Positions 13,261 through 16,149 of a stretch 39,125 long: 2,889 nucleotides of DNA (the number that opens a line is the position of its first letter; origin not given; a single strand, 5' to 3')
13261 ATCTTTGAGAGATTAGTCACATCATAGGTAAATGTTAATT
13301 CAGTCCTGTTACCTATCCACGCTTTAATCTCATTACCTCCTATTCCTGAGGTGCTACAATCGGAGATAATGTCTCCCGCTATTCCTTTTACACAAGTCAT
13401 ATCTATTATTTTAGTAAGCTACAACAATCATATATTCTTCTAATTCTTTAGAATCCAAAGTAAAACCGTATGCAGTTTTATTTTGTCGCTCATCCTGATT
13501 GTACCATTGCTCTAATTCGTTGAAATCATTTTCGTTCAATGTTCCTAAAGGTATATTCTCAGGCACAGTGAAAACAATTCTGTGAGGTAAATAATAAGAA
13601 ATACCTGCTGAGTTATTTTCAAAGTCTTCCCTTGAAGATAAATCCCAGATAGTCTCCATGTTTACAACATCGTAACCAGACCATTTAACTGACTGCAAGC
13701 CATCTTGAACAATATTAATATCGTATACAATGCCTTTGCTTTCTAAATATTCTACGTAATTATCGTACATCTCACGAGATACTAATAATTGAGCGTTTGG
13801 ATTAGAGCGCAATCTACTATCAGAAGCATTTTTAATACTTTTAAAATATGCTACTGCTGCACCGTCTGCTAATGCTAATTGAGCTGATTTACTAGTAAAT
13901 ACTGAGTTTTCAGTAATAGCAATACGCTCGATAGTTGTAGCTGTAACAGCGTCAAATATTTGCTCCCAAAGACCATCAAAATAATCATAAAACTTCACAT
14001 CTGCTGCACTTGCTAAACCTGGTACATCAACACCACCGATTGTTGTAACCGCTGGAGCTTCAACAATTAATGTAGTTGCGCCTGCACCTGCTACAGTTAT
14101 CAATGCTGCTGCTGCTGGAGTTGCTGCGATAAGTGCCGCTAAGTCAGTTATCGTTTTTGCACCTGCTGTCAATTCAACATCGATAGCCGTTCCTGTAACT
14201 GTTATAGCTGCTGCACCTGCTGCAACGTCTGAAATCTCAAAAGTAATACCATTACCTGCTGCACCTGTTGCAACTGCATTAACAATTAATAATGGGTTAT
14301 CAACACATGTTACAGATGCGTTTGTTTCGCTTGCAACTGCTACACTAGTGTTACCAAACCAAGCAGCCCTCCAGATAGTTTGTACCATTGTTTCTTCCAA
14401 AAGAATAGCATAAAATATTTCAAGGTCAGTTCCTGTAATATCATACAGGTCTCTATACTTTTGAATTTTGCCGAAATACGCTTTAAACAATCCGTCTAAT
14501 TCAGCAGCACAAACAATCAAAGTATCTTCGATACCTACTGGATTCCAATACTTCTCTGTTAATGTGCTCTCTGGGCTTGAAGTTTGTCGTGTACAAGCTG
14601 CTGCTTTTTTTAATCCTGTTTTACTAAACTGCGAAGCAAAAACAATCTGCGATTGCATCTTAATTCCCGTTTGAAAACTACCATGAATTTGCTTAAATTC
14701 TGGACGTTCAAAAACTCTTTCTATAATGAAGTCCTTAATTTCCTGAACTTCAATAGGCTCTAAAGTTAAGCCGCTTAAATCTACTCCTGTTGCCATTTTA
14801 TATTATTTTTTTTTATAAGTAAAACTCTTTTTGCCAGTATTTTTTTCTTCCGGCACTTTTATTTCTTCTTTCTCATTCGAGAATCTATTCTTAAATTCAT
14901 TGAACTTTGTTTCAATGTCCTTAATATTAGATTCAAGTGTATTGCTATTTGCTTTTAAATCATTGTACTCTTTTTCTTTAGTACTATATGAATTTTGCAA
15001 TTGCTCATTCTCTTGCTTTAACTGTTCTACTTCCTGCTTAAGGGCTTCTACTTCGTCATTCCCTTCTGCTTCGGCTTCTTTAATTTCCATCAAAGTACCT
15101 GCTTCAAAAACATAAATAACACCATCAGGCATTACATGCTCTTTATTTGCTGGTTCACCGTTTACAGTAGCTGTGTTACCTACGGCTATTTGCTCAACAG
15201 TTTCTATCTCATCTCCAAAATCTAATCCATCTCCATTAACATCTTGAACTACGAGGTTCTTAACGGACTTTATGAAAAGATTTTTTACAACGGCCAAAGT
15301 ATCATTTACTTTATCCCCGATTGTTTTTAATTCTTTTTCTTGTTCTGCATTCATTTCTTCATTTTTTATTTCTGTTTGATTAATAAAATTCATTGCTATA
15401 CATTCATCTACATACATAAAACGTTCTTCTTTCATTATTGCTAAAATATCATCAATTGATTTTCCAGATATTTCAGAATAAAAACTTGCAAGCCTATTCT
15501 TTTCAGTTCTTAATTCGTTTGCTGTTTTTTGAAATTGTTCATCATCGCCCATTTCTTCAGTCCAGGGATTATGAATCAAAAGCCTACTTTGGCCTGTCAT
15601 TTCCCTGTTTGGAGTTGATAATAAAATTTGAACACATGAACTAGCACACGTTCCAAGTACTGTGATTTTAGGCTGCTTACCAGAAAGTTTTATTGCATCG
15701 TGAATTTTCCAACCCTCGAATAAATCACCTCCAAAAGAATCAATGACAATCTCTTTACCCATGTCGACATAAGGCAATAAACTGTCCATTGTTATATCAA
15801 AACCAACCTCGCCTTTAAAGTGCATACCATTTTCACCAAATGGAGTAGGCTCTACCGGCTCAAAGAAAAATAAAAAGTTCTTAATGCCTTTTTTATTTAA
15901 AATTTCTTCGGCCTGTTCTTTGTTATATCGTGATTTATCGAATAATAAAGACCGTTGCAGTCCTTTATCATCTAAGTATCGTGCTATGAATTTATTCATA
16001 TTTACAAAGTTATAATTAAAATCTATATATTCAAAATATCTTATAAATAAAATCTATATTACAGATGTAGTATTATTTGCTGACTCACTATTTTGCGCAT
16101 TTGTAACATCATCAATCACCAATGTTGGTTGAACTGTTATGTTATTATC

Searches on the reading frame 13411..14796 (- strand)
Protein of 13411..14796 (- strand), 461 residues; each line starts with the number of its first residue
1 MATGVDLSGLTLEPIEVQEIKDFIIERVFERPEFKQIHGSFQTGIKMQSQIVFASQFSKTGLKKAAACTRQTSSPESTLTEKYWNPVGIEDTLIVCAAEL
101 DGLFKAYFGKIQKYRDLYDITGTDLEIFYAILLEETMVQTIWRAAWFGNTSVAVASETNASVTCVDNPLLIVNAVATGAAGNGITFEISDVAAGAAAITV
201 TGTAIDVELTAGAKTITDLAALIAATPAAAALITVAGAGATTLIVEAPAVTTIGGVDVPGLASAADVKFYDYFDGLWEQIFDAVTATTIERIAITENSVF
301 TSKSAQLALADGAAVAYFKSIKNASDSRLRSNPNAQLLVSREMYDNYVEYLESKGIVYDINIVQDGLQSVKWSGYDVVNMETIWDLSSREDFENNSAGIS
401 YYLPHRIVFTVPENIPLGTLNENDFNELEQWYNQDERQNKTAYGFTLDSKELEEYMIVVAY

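Call 76: search_protein_families(library=pfam, proteins=[window:13411-14796:-], max_evalue=0.01)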
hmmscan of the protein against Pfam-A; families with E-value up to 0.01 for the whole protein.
window:13411-14796:- (461 aa): 1 family
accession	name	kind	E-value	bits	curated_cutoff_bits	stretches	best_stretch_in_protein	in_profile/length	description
PF21956.1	DUF6922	-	0.0062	16.4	27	0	14-37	13-36/52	Family of unknown function (DUF6922)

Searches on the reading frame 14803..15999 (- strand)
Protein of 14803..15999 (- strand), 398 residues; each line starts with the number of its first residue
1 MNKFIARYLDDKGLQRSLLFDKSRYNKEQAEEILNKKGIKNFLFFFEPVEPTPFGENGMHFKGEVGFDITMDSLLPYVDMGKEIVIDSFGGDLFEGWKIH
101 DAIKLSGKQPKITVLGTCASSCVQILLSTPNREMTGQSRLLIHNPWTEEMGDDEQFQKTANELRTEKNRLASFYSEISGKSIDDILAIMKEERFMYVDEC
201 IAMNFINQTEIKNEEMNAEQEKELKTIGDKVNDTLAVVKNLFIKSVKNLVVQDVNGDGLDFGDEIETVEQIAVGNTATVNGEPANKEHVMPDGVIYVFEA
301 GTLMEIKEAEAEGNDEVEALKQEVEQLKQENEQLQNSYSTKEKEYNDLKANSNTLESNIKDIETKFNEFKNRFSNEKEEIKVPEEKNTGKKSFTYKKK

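Call 76: search_protein_families(library=pfam, proteins=[window:14803-15999:-], max_evalue=0.01)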
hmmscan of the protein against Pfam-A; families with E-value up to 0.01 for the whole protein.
window:14803-15999:- (398 aa): 9 families
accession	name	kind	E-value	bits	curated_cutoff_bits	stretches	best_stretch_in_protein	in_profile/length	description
PF00574.28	CLP_protease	-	4.6e-19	69.4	20.2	1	84-208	51-177/182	Clp protease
PF06005.17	ZapB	-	0.00082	20.2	31.5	1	315-367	18-70/71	Cell division protein ZapB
PF11932.13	DUF3450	-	0.0013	18.5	32.6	1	300-375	15-90/241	Protein of unknown function (DUF3450)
PF06785.16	UPF0242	-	0.0023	18.4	33.5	1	314-374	82-142/194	Uncharacterised protein family (UPF0242) N-terminus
PF00804.31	Syntaxin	-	0.0055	17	26.7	0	315-392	9-85/157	Syntaxin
PF11262.13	Tho2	-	0.0058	16.3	23.1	1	298-381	12-96/305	Transcription factor/nuclear export subunit protein 2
PF16523.10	betaPIX_CC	-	0.0079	16.5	26.8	0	315-361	32-78/85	betaPIX coiled coil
PF10174.14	Cast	-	0.0079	14.9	29.1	0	309-382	462-535/766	RIM-binding protein of the cytomatrix active zone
PF15157.13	IQCJ-SCHIP1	-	0.0083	16.8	28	0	315-375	1-63/99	Fusion protein IQCJ-SCHIP1 with IQ-like motif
